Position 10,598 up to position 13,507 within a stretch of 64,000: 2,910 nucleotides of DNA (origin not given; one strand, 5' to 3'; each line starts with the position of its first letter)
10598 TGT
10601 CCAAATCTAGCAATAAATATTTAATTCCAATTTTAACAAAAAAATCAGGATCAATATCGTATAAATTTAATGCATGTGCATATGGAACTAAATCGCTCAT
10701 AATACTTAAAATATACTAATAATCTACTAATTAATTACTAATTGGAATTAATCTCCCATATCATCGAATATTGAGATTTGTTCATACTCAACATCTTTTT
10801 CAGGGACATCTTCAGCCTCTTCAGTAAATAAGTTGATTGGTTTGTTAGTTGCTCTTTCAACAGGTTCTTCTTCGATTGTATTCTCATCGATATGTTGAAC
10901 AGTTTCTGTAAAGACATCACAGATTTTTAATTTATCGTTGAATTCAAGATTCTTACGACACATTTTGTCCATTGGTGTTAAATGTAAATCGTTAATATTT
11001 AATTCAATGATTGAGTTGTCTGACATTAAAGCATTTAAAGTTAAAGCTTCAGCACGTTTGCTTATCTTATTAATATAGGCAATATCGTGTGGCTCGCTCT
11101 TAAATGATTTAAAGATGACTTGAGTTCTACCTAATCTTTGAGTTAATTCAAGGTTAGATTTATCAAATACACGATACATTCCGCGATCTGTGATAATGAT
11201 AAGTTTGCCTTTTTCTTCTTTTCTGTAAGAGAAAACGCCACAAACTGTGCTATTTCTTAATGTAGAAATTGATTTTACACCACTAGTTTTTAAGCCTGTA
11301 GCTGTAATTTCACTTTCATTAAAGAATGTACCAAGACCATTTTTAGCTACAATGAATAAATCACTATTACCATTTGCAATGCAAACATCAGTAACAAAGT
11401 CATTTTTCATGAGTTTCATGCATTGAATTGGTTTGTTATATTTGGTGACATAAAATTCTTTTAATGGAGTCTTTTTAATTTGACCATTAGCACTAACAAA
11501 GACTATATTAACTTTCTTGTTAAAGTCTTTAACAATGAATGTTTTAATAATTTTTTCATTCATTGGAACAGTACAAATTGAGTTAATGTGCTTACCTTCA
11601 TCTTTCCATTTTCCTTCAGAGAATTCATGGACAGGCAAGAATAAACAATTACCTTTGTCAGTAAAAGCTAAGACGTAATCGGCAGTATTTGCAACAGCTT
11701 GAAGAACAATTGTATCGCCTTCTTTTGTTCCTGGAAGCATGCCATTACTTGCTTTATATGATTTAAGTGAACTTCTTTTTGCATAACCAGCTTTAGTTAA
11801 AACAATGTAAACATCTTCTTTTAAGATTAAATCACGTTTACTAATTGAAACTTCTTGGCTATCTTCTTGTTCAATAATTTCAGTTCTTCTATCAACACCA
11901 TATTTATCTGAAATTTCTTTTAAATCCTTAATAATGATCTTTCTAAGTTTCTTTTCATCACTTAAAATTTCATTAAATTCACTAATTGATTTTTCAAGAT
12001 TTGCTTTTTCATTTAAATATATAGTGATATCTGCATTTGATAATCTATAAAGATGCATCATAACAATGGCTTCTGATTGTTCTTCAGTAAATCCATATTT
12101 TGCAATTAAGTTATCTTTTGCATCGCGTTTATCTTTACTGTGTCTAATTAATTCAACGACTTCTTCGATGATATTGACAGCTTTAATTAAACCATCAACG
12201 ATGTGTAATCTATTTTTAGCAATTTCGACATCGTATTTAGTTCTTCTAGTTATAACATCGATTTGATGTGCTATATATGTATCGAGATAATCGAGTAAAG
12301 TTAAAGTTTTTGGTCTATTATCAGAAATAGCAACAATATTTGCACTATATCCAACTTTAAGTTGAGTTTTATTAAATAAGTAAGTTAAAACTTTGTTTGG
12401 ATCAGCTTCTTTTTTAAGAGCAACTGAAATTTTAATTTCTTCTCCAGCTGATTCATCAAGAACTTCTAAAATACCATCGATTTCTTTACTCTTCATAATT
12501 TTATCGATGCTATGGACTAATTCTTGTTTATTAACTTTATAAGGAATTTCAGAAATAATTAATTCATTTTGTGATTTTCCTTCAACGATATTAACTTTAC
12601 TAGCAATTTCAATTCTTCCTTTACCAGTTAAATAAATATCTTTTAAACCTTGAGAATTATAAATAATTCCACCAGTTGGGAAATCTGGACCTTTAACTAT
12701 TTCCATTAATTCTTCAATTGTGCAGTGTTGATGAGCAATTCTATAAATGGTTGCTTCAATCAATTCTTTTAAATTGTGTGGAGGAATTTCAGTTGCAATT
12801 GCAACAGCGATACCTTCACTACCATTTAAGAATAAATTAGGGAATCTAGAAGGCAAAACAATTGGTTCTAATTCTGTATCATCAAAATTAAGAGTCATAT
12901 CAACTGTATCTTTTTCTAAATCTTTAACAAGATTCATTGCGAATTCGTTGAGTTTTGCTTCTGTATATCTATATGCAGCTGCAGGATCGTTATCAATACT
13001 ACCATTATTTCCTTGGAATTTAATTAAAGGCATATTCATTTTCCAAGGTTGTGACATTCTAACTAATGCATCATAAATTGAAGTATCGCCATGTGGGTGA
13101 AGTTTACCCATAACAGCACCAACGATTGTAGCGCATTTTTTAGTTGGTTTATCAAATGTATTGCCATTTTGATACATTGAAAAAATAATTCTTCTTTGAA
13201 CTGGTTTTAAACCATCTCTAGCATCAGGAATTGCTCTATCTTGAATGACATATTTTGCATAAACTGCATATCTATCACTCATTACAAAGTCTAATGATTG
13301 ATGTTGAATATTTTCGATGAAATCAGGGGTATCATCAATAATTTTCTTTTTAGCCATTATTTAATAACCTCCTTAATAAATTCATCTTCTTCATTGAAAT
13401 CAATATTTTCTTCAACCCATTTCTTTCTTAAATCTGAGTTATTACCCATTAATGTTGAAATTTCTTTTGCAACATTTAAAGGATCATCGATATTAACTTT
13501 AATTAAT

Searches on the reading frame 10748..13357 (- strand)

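Call 8: search_protein_families(library=pfam, proteins=[window:10748-13357:-])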
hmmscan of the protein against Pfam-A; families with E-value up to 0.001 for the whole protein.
window:10748-13357:- (869 aa): 2 families
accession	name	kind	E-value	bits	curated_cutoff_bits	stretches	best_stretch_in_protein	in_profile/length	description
PF00521.26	DNA_topoisoIV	-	7.7e-149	496.7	31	1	41-480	1-432/432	DNA gyrase/topoisomerase IV, subunit A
PF03989.18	DNA_gyraseA_C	-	8.1e-14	51.2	27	1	617-658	2-44/48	DNA gyrase C-terminal domain, beta-propeller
